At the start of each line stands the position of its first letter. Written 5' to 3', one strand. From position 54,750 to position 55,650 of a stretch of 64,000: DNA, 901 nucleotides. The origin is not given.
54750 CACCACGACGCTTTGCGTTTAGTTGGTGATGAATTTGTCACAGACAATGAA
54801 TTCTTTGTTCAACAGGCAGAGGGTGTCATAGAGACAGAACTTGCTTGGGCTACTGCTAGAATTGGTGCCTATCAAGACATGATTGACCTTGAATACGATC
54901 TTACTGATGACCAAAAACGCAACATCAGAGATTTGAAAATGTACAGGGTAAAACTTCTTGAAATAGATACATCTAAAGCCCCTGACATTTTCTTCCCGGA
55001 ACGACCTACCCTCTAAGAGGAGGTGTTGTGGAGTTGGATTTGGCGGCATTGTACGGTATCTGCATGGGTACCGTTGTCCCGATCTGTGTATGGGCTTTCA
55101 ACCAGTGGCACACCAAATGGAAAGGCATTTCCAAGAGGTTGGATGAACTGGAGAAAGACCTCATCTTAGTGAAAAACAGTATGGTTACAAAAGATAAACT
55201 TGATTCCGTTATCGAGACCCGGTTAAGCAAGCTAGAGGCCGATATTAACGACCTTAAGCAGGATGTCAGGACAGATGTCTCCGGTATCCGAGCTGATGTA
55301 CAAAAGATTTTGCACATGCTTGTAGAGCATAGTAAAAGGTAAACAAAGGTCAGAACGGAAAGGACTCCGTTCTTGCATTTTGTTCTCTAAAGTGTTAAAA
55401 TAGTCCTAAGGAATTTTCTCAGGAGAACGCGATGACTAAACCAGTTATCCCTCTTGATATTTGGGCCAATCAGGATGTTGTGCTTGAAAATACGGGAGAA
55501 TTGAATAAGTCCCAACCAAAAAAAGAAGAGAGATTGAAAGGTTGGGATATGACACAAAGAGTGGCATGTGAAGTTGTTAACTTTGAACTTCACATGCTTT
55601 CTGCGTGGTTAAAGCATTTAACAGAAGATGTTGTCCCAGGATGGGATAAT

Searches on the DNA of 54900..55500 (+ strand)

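Call 32: search_dna_similar(query=window:54900-55500:+, collection=phages, mode=near, max_rows=40, rows=spread)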
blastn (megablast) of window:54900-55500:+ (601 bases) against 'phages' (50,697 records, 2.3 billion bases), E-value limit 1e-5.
Records with a match: 117; places in all: 118; records where one place covers at least 80% of the query: 115.
Best place of each record, by identity: >=99% 42; 95-99% 75.
By first word of the organism name: Escherichia 97; Campylobacter 16; Phage 2; Shigella 1; Vequintavirinae 1.
By host as written in the record: Escherichia coli 35; Campylobacter jejuni 15; Escherichia coli K-12 MG1655 12; Escherichia coli K-12 12; - 11; Escherichia coli O157:H7 6; Escherichia coli O177 3; Escherichia coli O157:H7 E318 2; and 18 more.
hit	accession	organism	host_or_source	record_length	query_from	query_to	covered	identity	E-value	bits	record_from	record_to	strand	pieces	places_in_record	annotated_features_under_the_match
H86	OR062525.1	Escherichia phage vB_EcoM_10C2_SA_NWU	Escherichia coli O177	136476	1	600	100%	99.7%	0e+0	1098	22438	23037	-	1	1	hypothetical protein (x2) | tail fiber assembly protein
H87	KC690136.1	Escherichia phage JES2013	Escherichia coli O157:H7 E318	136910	1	600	100%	99.3%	0e+0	1086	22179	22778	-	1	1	hypothetical protein | putative tail fiber assembly protein | putative tail fiber protein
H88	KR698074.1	Escherichia phage APECc02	Escherichia coli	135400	1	600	100%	99.3%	0e+0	1086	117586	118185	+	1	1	tail fiber protein | hypothetical protein (x2)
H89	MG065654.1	Campylobacter phage C15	Campylobacter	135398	1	600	100%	99.3%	0e+0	1086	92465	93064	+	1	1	record has no annotation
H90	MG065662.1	Campylobacter phage A142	Campylobacter jejuni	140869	1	600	100%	99.3%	0e+0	1086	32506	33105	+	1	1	record has no annotation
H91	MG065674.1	Campylobacter phage A140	Campylobacter jejuni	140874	1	600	100%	99.3%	0e+0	1086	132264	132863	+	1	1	record has no annotation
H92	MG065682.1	Campylobacter phage A112b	Campylobacter jejuni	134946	1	600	100%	99.3%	0e+0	1086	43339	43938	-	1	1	record has no annotation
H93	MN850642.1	Escherichia phage navn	Escherichia coli K-12 MG1655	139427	1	600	100%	99.3%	0e+0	1086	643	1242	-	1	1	tail fiber protein | putative tail fiber assembly protein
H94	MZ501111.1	Escherichia phage WalterGehring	Escherichia coli K-12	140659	1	600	100%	99.3%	0e+0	1086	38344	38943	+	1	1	hypothetical protein | tail fiber chaperone | short tail fiber protein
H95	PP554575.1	Escherichia phage PMBT16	Escherichia coli DH5[alpha]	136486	1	600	100%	99.3%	0e+0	1086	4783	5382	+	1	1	hypothetical protein (x3)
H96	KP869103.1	Escherichia coli O157 typing phage 5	Escherichia coli O157:H7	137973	1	600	100%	99.2%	0e+0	1081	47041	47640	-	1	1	hypothetical protein (x2) | tail fiber assembly protein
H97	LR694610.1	Escherichia phage rV5_ev168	-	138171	1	600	100%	99.2%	0e+0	1081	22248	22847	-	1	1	hypothetical protein | tail fiber assembly protein | tail fiber protein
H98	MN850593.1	Escherichia phage inoa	Escherichia coli K-12 MG1655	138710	1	600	100%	99.2%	0e+0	1081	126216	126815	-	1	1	tail fiber protein (x2) | putative tail fiber assembly protein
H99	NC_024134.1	Escherichia phage FFH2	Escherichia coli O157:H7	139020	1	600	100%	99.2%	0e+0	1081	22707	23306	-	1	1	hypothetical protein | tail fiber assembly protein | tail fiber protein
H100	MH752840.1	Escherichia phage vB_EcoM-Pr121LW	Escherichia coli STEC O121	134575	1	601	100%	98.8%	0e+0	1072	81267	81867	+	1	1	tail fiber protein | tail fiber assembly protein | putative tail fiber protein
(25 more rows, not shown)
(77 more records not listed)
